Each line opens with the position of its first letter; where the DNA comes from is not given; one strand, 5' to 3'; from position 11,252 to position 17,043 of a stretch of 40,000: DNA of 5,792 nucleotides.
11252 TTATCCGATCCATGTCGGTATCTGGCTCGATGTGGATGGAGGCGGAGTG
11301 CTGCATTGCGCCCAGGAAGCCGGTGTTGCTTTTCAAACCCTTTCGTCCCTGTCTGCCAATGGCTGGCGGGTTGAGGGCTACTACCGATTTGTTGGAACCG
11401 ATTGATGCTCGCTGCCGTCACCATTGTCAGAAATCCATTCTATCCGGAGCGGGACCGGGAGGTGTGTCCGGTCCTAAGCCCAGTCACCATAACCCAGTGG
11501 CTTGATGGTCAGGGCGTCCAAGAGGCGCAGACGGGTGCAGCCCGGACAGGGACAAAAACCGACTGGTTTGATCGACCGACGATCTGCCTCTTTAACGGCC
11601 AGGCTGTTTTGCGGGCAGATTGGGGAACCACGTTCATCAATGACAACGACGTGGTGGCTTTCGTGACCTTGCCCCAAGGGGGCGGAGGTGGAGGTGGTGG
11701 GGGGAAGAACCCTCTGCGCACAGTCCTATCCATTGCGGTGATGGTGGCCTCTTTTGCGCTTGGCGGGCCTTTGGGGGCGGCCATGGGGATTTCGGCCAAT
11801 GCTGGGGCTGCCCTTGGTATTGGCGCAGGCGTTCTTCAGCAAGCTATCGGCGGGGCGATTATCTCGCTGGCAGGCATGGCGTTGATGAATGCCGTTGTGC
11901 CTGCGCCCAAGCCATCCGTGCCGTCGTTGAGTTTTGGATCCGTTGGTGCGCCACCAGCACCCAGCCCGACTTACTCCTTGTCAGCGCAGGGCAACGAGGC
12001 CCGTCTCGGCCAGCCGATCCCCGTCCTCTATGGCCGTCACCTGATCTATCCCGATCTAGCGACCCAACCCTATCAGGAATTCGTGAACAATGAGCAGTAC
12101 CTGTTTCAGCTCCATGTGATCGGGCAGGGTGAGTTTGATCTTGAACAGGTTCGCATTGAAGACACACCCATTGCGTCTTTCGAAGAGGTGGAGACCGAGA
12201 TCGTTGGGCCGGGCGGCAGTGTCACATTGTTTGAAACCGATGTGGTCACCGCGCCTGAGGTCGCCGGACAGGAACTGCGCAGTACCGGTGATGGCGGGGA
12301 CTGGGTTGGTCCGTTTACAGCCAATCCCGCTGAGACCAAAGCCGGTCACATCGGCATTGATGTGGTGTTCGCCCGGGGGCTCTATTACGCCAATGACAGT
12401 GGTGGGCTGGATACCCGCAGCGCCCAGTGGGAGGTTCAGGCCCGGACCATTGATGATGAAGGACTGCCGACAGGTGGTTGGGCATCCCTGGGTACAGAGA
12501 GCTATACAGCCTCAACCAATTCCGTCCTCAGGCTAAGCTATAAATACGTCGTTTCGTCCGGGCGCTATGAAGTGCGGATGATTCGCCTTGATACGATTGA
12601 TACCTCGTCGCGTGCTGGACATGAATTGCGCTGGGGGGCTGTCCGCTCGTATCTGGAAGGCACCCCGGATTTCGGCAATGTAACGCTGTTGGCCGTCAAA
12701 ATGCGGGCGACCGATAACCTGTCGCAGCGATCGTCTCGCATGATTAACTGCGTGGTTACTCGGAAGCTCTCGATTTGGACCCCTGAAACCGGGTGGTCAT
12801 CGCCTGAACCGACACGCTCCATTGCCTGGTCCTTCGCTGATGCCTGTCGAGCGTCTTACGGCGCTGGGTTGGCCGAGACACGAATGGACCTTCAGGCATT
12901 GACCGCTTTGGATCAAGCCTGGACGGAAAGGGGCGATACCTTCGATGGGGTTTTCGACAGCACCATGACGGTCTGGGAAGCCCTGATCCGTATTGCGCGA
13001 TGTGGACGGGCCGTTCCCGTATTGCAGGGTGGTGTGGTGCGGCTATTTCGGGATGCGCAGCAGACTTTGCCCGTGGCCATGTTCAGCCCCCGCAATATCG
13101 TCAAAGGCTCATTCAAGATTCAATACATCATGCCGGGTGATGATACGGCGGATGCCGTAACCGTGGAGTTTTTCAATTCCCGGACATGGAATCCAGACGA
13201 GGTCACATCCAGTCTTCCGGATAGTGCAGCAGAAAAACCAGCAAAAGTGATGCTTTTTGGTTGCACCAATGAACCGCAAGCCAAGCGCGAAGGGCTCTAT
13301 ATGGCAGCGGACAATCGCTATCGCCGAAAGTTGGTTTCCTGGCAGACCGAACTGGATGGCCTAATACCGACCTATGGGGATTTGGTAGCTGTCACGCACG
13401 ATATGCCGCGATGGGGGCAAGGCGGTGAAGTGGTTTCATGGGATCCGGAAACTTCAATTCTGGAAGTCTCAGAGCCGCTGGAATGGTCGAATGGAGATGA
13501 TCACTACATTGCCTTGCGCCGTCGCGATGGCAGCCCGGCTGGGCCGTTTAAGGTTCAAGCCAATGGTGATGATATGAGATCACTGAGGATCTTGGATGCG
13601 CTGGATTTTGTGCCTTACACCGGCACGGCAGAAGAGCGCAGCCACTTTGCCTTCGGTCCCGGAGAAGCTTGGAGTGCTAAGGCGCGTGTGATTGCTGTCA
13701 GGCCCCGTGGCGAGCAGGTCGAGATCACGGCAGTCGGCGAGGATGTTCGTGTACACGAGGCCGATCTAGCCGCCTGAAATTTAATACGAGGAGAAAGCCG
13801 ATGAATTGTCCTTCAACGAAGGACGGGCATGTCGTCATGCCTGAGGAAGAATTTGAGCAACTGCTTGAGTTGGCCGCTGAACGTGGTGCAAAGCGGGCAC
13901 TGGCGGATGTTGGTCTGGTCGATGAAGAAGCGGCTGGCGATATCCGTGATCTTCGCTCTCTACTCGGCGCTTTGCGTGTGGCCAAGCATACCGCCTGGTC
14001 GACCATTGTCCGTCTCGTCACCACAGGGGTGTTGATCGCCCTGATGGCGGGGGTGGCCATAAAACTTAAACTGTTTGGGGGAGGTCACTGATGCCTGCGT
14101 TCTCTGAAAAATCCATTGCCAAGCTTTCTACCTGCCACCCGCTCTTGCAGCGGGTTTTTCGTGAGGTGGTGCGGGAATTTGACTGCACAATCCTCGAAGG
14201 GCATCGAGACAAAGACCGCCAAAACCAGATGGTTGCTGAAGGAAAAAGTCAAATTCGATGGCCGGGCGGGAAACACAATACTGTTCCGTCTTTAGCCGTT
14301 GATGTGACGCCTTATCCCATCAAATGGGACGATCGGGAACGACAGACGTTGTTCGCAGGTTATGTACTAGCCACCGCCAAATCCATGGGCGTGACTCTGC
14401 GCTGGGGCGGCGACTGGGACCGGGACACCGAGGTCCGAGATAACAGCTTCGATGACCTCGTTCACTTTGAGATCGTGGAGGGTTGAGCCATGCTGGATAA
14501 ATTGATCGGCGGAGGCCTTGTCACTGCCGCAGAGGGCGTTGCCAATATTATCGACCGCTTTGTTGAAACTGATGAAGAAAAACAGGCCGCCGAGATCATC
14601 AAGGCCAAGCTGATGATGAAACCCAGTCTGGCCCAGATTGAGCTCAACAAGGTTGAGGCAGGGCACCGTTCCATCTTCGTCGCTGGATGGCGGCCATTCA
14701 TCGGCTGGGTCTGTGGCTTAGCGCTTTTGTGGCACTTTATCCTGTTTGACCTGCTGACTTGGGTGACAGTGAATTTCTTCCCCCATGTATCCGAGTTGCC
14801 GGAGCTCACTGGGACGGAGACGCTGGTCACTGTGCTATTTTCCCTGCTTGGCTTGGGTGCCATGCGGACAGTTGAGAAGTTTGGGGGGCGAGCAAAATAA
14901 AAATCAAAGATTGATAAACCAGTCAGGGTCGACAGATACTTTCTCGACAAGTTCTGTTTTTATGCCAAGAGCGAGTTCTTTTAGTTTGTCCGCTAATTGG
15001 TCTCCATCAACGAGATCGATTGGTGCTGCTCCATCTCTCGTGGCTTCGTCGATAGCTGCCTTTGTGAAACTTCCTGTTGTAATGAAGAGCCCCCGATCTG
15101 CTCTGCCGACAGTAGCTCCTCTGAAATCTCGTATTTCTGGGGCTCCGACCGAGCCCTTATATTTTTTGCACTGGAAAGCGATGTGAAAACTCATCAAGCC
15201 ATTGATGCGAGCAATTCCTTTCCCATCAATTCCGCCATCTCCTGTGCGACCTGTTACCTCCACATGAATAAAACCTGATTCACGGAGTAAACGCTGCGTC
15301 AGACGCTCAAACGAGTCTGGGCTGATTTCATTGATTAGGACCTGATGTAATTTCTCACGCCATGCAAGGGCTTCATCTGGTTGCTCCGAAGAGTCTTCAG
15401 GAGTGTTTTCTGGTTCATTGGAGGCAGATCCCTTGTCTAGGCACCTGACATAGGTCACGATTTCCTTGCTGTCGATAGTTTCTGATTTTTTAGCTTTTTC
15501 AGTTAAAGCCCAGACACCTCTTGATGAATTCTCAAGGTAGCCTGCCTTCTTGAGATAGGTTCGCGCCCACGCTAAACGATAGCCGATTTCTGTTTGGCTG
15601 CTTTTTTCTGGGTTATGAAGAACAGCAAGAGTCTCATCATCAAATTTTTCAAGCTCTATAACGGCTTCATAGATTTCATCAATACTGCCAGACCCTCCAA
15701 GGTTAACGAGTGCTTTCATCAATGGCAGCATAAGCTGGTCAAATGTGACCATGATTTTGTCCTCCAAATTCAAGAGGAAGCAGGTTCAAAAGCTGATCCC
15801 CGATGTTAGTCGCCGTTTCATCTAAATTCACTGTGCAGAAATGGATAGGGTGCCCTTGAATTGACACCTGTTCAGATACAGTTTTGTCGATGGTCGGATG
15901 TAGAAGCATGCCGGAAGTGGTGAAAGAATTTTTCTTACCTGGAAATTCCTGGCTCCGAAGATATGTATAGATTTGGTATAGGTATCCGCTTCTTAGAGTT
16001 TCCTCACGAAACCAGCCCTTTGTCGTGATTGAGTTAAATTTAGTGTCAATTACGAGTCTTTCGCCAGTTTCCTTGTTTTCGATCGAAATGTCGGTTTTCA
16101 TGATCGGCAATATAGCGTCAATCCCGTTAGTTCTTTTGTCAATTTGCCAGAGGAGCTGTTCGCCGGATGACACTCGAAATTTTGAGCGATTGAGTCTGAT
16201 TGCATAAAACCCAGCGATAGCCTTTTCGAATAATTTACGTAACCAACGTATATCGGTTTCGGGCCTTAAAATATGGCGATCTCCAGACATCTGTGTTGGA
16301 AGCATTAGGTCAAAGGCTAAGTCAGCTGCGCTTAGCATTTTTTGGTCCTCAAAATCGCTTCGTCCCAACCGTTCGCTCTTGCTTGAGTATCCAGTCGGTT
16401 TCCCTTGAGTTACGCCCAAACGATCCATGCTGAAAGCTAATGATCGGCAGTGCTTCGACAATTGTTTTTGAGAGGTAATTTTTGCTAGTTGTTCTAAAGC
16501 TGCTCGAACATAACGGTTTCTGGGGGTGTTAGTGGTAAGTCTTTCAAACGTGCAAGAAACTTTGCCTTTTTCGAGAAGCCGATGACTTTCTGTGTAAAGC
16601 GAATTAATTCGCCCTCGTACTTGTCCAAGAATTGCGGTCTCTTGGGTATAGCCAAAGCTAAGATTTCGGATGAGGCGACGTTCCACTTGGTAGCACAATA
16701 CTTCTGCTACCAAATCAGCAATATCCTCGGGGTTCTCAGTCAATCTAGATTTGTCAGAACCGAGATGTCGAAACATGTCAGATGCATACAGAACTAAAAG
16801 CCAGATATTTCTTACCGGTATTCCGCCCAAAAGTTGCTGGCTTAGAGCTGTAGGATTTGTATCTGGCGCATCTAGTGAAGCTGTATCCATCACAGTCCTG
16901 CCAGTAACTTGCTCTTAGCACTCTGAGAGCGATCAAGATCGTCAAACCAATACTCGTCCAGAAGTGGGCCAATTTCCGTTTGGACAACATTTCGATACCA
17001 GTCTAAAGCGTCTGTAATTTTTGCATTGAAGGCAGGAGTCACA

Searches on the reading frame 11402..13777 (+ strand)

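Call 27: search_protein_families(library=pfam, proteins=[window:11402-13777:+], max_evalue=0.001)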
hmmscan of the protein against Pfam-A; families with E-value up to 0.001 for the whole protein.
window:11402-13777:+ (791 aa): 2 families
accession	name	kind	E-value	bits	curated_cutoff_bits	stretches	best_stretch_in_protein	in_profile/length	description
PF13550.12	Phage-tail_3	-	2.1e-22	80.2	23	1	519-672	1-152/164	Putative phage tail protein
PF24801.1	FNIII-A_GpJ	-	1.3e-10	42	27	1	304-417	16-123/126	Tip attachment protein J,FNIII-A domain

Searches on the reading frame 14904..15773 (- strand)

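Call 27: search_protein_families(library=pfam, proteins=[window:14904-15773:-], max_evalue=0.001)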
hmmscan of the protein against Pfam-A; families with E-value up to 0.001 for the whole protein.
window:14904-15773:- (289 aa): 3 families
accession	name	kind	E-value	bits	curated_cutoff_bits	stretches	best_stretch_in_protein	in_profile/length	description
PF04471.18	Mrr_cat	-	2.6e-31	108.5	21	1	147-262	1-113/115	Restriction endonuclease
PF14338.12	Mrr_N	-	7.9e-21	74.4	29.5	1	11-96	1-83/87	Mrr N-terminal domain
PF22722.2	NA-iREase1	-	1.7e-10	41.2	27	1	156-262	2-106/106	NACHT-associated inactive Restriction Endonuclease 1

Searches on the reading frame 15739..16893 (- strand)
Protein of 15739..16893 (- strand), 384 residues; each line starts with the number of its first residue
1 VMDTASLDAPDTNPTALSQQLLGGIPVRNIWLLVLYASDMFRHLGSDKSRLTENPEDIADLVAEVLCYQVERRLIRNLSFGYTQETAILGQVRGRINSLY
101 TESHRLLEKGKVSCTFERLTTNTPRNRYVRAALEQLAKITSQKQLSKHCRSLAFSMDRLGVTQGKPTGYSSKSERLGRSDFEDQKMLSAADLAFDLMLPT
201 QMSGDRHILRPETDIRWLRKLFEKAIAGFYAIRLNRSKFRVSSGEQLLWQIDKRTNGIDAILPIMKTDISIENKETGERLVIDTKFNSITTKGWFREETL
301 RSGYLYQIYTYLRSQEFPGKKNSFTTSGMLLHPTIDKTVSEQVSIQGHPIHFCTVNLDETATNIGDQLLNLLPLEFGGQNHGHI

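Call 26: search_protein_families(library=pfam, proteins=[window:15739-16893:-], max_evalue=0.001)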
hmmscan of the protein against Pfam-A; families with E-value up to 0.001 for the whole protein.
window:15739-16893:- (384 aa): 1 family
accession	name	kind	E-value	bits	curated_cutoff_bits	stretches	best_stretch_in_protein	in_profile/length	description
PF10117.15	McrBC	-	1.1e-18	67.7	23.9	1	28-314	31-306/318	McrBC 5-methylcytosine restriction system component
